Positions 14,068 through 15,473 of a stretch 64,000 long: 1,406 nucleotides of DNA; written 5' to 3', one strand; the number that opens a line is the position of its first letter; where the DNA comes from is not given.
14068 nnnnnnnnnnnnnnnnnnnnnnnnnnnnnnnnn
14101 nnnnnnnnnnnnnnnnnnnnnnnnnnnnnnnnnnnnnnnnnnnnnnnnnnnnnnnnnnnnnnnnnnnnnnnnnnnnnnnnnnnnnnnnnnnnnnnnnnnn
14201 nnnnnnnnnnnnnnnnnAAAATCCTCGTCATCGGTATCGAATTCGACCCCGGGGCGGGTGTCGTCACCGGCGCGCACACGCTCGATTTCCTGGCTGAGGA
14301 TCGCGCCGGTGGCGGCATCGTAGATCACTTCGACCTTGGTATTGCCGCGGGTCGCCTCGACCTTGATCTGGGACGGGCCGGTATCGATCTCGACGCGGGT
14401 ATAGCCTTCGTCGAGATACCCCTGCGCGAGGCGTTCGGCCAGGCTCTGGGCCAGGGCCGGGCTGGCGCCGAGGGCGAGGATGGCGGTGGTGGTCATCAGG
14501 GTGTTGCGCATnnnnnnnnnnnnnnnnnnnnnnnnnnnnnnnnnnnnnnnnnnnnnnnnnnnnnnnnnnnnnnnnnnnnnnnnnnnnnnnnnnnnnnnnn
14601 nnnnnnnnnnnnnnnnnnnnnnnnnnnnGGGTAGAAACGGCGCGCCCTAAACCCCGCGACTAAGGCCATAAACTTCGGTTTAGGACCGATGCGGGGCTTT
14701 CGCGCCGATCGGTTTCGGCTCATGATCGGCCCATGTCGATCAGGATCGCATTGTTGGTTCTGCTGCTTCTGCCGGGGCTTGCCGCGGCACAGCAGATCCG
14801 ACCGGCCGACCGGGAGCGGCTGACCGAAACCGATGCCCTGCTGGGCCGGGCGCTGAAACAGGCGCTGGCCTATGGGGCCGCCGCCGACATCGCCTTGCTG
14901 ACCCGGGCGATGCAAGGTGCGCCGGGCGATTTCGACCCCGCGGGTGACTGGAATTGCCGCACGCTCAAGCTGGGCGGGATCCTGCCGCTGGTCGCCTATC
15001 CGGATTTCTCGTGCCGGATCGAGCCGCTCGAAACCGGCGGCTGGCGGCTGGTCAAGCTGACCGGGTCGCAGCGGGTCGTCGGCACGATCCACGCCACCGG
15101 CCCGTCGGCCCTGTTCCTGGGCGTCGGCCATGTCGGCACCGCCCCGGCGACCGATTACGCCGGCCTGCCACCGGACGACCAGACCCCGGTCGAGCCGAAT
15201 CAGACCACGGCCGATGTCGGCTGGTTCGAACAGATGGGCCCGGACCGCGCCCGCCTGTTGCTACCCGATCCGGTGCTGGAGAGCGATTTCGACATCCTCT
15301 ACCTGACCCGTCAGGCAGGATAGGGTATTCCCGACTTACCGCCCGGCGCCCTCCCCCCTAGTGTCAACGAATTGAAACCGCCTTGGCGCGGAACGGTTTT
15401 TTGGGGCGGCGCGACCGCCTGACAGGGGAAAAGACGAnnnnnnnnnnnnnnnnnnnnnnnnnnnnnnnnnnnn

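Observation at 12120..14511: Two secreted PepSY-domain proteins with ~100-residue pure Asp/Glu tails flank a 2OG-Fe(II) oxygenase beside a membrane-anchored LuxR regulator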

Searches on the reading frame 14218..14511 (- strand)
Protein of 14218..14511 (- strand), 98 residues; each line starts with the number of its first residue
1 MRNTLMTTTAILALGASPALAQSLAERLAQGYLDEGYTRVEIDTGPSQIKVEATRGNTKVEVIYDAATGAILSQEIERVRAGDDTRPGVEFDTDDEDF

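Call 8: find_homologous_proteins(query=window:14218-14511:-, max_evalue=0.01)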
Query seq(98 aa) (98 aa): 2 proteins with E <= 0.01 among 25 candidates.
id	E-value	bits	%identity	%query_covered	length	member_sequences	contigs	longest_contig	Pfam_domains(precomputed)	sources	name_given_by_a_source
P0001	1.5e-21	94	58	100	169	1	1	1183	-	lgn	-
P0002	2.9e-18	84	49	96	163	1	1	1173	-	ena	-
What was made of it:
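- Tried and rejected: The word-indexed protein search with the B domain found only 2 relatives (call 8).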

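Call 18: search_protein_representatives(alignment_id=A1)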
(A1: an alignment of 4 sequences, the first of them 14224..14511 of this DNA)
Query: 4 sequences, 94 profile positions. Proteins with E-value up to 0.001 (for the whole library): 1877; up to 1e-10: 493; up to 1e-30: 10. The best 150 are listed.
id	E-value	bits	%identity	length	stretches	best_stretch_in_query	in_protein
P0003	4.8e-48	177.5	-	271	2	1-93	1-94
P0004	1.0e-47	176.4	-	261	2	16-94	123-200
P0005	1.9e-43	162.7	-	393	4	1-78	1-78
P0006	2.0e-43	162.6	-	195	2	1-92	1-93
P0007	1.5e-38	147.0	-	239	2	1-94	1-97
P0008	4.5e-34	132.7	-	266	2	2-92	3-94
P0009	1.0e-32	128.3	-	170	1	1-93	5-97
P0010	2.6e-32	127.0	-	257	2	16-93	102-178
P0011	1.2e-31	124.9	-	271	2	4-94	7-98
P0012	1.5e-31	124.6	-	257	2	22-92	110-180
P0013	1.3e-28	115.2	-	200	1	1-91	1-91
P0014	6.9e-28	112.8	-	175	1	5-92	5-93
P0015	1.1e-27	112.1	-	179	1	1-91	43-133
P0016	3.7e-27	110.5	-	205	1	1-92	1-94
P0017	4.0e-27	110.4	-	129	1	1-88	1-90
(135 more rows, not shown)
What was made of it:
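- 13990..14511 (-): B-type acid-tailed PepSY protein (173 aa). It has a Sec signal peptide (about residues 1-21), a PepSY-like alpha+beta domain (about 23-92), a conserved DEDF linker and a D/E tail. Family profile finds 1877 cluster representatives at E<=1e-3 (call 18).
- Tried and rejected: The exhaustive profile search was needed (call 18).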

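Call 23: search_protein_families(library=pfam, alignment_id=A2, max_evalue=0.01)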
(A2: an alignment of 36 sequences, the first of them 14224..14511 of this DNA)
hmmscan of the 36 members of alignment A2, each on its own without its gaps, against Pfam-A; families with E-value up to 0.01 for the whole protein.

A. member 1, window:14224-14511:- (96 aa): 2 families
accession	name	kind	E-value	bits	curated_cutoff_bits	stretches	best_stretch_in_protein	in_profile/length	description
PF03413.25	PepSY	-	0.003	18.3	24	1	44-75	39-60/60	Peptidase propeptide and YPEB domain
PF13670.12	PepSY_2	-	0.0033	17.8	24.3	0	6-75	2-83/83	Peptidase propeptide and YPEB domain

B. families by the number of members that match (of 36 scanned): 8 families
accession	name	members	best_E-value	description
PF13670.12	PepSY_2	19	1.2e-06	Peptidase propeptide and YPEB domain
PF03413.25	PepSY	8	5.8e-05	Peptidase propeptide and YPEB domain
PF18321.7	3HCDH_RFF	2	0.0022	3-hydroxybutyryl-CoA dehydrogenase reduced Rossmann-fold domain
PF15542.11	Ntox50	2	0.0047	Bacterial toxin 50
PF13399.11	LytR_C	1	0.0029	LytR cell envelope-related transcriptional attenuator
PF17680.6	FlgO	1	0.0039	FlgO protein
PF07837.17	FTCD_N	1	0.0057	Formiminotransferase domain, N-terminal subdomain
PF01609.27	DDE_Tnp_1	1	0.0096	Transposase DDE domain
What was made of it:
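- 13990..14511 (-): PF13670 hits at family level (call 23).
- On PepSY (Pfam PF03413 / PF13670): At family level 19 of 36 members hit PF13670 at E<=0.01 (best 1.2e-6) and 8 of 36 hit PF03413 (call 23).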

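Call 25: find_related_loci(query=A3, collection=genome_contigs, flank=8000)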
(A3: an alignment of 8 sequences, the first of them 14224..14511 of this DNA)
Query A3 (96 aa) in genome_contigs; peptide patterns used: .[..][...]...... (x = any residue, [..] = any of these).
98 stretches matched a pattern; 95 encode a relative of the query (tblastn E <= 1e-3); the best 80 are kept; 80 distinct loci.
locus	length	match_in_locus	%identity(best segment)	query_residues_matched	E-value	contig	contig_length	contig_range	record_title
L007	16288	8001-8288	55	1-96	1e-30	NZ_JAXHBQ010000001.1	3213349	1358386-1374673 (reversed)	Octadecabacter sp. R77987 contig_1, whole genome shotgun sequence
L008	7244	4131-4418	56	1-96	3e-30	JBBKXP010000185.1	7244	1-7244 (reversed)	MAG: Paracoccaceae bacterium isolate metabat_bins.135 k119_4072985, whole genome shotgun sequence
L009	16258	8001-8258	60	5-90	1e-28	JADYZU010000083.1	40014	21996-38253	MAG: Rubellimicrobium sp. isolate SJ585 c_000001478852, whole genome shotgun sequence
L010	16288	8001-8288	48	1-96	1e-26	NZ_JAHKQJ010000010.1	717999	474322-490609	Octadecabacter sp. B2R22 B2R22_B2R22_contig_2, whole genome shotgun sequence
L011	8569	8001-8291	56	1-96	2e-26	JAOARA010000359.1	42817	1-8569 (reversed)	MAG: Roseicyclus sp. isolate McBI.24 contig_163802, whole genome shotgun sequence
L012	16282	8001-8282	49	1-95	3e-26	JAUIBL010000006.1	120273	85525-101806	MAG: Alphaproteobacteria bacterium isolate 6_bin.34 NODE_284_length_120273_cov_5.227615, whole genome shotgun sequence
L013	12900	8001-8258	51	6-91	1e-25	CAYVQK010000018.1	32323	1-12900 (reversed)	MAG TPA_asm: uncultured Oceanicola sp. isolate SRP321284_co1_161 genome assembly, contig: NODE_1557_length_32323_cov_20.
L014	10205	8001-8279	56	5-96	1e-24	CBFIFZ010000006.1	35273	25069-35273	MAG: Roseicyclus sp. isolate Co_bin_489_indper genome assembly, contig: Co_bin_489_indper_c6, whole genome shotgun seque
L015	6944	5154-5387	54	19-96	4e-24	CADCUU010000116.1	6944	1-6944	MAG: uncultured Rubellimicrobium sp. isolate AVDCRST_MAG15 genome assembly, contig: NODE182, whole genome shotgun sequen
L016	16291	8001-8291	56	1-96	6e-24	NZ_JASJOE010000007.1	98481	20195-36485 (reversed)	Roseicyclus amphidinii strain Amp-Y-6 NODE_7_length_98481_cov_39.513157, whole genome shotgun sequence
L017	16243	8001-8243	54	9-89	7e-24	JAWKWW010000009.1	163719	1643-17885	MAG: Paracoccaceae bacterium isolate ABC2.21 ABC2.21.fa-9, whole genome shotgun sequence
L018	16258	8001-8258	56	5-90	2e-23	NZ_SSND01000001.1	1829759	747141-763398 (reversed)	Aliigemmobacter aestuarii strain CC-PW-75 contig01, whole genome shotgun sequence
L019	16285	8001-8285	49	1-94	2e-23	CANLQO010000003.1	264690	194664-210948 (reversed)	uncultured Rhodobacteraceae bacterium isolate 960_2.fasta genome assembly, contig: NODE_7, whole genome shotgun sequence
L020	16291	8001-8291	53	1-96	2e-23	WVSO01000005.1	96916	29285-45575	Rhodobacterales bacterium HKCCSP123 NODE_5, whole genome shotgun sequence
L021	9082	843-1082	58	16-96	7e-23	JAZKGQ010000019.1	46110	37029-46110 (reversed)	MAG: Pseudomonadota bacterium isolate DC_RB_04_SPN110320-bin058 DCRB04SPN_B058_0_000000000019, whole genome shotgun sequ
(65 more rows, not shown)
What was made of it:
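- The family also occurs in freshwater and activated-sludge Rhodobacterales such as Cypionkella, Fuscovulum and Rhodobacter (call 25).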

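Call 53: predict_structure(alignment_id=A2)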
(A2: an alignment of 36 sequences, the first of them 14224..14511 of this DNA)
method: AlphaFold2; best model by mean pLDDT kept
length: 96 residues; sequences in the alignment: 36
mean_pLDDT: 87.9   pTM: 0.73
mean pLDDT of the five models: 87.9, 87.2, 86.8, 85.8, 85.1
residues with pLDDT >= 90: 71; 70-90: 4; 50-70: 18; < 50: 3
segments of 3 or more residues with pLDDT < 50: 1-3
pLDDT, mean of each block of 10 residues (from residue 1): 52 62 93 98 98 98 97 98 96 85
secondary structure, 60 per line:
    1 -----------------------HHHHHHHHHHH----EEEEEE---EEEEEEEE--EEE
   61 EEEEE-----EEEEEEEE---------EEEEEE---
elements in order: H24-34 E39-44 E48-55 E58-65 E71-78 E88-93
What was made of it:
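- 13990..14511 (-): AlphaFold model has pLDDT 87.9 with one helix and 4-5 strands (call 53).
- On PepSY (Pfam PF03413 / PF13670): The model (pLDDT 87.9) has H24-34 followed by 5 strands (call 53).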

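Call 56: fold_search(model_id=the predicted structure, library=pdb)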
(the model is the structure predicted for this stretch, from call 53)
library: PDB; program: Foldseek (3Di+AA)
matches with E <= 10: 1042; with E <= 0.001: 0
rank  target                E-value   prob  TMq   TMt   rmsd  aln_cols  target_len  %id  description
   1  5x9y_A                8.5e-02  0.63  0.28  0.14   5.2        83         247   16  Crystal structure of the ATPase domain from bacterial mismatch repair endonuclease Aquifex aeolicus MutL. (released 2017-08-30)
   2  4exr                  1.2e-01  0.99  0.44  0.30   3.4        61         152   13  Crystal structure of a putative lipoprotein (CD1622) from Clostridium difficile 630 at 1.85 A resolution (released 2012-06-27)
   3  6lzk_C                1.6e-01  0.51  0.29  0.15   5.1        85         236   15  Aquifex aeolicus MutL ATPase domain with K252N mutation (released 2020-07-01)
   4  2f9t_B                1.6e-01  0.44  0.19  0.08  11.0        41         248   17  Structure of the type III CoaA from Pseudomonas aeruginosa (released 2006-08-22)
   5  7ui9_a                1.7e-01  0.85  0.38  0.11  10.0        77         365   12  Core Mediator-PICearly (Copy A) (released 2023-02-15)
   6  1bot_O                1.7e-01  0.54  0.20  0.04  11.7        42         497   17  CRYSTAL STRUCTURE OF THE COMPLEX BETWEEN ESCHERICHIA COLI GLYCEROL KINASE AND THE ALLOSTERIC REGULATOR FRUCTOSE 1,6-BI (released 1999-01-19)
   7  6lzk_A                1.8e-01  0.51  0.29  0.14   5.1        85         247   15  Aquifex aeolicus MutL ATPase domain with K252N mutation (released 2020-07-01)
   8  8p7x_n                2.1e-01  0.12  0.19  0.17  12.4        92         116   13  Mycoplasma pneumoniae 70S ribosome in chloramphenicol-treated cells (released 2024-11-20)
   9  3ezw_G                2.4e-01  0.47  0.22  0.05  11.1        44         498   16  Crystal Structure of a Hyperactive Escherichia coli Glycerol Kinase Mutant Gly230 --> Asp Obtained Using Microfluidic  (released 2008-11-04)
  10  2f9w_A                2.4e-01  0.38  0.19  0.08  11.0        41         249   17  Structure of the type III CoaA from Pseudomonas aeruginosa (released 2006-08-22)
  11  1glf_Y                2.5e-01  0.47  0.21  0.04  11.5        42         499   17  CRYSTAL STRUCTURES OF ESCHERICHIA COLI GLYCEROL KINASE AND THE MUTANT A65T IN AN INACTIVE TETRAMER: CONFORMATIONAL CHA (released 1998-10-16)
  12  7uvw_N                2.5e-01  0.41  0.23  0.20   8.5        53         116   17  A. baumannii ribosome: 70S with E-site tRNA (released 2023-04-19)
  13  8rd8_Nc               2.5e-01  0.30  0.19  0.16  10.4        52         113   15  Cryo-EM structure of P. urativorans 70S ribosome in complex with hibernation factors Balon and RaiA (structure 1). (released 2024-02-21)
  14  3p4i_A                2.5e-01  0.20  0.19  0.06  12.1        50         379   16  Crystal structure of acetate kinase from Mycobacterium avium (released 2010-11-10)
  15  5li0_R                2.5e-01  0.13  0.20  0.17  10.6        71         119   15  70S ribosome from Staphylococcus aureus (released 2016-12-28)
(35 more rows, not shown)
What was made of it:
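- On PepSY (Pfam PF03413 / PF13670): Foldseek against the PDB finds nothing significant (call 56).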

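Call 75: search_solved_structures(query=A2, max_evalue=10)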
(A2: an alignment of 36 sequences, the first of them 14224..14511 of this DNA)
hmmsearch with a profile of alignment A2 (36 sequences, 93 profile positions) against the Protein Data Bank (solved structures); distinct sequences matched with E-value up to 10: 65 (the best 60 are shown).
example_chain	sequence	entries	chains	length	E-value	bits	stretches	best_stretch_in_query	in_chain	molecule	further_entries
9p8h_SD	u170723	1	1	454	5.7e-05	26.1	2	14-50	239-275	40S ribosomal protein S3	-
4bts_AC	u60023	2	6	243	0.051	16.6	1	27-57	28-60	40S RIBOSOMAL PROTEIN RPS3E | KH DOMAIN CONTAINING PROTEIN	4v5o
1aoy_A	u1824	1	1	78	0.051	16.6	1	24-63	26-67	ARGININE REPRESSOR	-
1wh9_A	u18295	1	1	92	0.061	16.4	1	16-50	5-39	40S ribosomal protein S3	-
9spj_v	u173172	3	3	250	0.089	15.8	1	13-50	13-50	Small ribosomal subunit protein uS3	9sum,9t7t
8iwh_M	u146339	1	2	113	0.1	15.7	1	1-37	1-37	Photosystem II reaction center M protein, plastid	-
2jvf_A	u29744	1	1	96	0.12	15.4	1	19-51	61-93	de novo protein M7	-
4v4b_AC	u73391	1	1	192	0.14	15.2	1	15-50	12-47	40S ribosomal protein S3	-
4bsz_A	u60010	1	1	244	0.14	15.2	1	14-50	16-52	40S RIBOSOMAL PROTEIN S3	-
4uer_C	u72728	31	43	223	0.15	15.2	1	15-50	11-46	US3 | 40S ribosomal protein S3 | Small ribosomal subunit protein uS3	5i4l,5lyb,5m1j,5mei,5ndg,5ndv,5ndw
7qep_S3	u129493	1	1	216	0.15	15.1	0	26-50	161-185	40S ribosomal protein S3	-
3j6x_S3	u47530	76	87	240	0.15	15.1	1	14-50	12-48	40S ribosomal protein S3 | 40S ribosomal protein rpS3 (S3p) | uS3 (yeast S3)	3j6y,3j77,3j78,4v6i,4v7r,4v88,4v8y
4v92_BD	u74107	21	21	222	0.15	15.1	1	18-50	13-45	US3 | 40S ribosomal protein S3 | RPS3 isoform 1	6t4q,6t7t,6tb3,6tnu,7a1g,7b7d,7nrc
4u3m_S3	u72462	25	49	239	0.16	15.1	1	15-50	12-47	40S ribosomal protein S3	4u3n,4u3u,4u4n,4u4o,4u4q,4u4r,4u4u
9eho_EE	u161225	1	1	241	0.17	15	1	13-50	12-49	40S ribosomal protein S3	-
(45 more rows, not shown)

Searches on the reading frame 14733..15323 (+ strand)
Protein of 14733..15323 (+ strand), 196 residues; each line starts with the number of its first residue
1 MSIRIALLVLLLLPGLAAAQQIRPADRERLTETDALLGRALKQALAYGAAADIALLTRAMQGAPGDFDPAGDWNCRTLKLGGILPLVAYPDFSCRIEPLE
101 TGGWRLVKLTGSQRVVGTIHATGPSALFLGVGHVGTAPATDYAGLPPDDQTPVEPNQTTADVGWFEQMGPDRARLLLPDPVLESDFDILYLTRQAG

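Call 3: search_protein_families(library=pfam, proteins=[window:14733-15323:+], max_evalue=1)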
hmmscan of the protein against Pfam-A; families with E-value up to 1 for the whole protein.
window:14733-15323:+ (196 aa): 1 family
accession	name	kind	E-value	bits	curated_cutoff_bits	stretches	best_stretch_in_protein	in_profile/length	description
PF16233.10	DUF4893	-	1.3e-33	116.4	36.2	1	21-191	4-169/169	Domain of unknown function (DUF4893)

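Call 4: search_protein_families(library=ncbifam, proteins=[window:14733-15323:+], max_evalue=1)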
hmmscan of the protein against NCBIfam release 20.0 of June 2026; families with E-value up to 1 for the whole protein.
window:14733-15323:+ (196 aa): 0 families
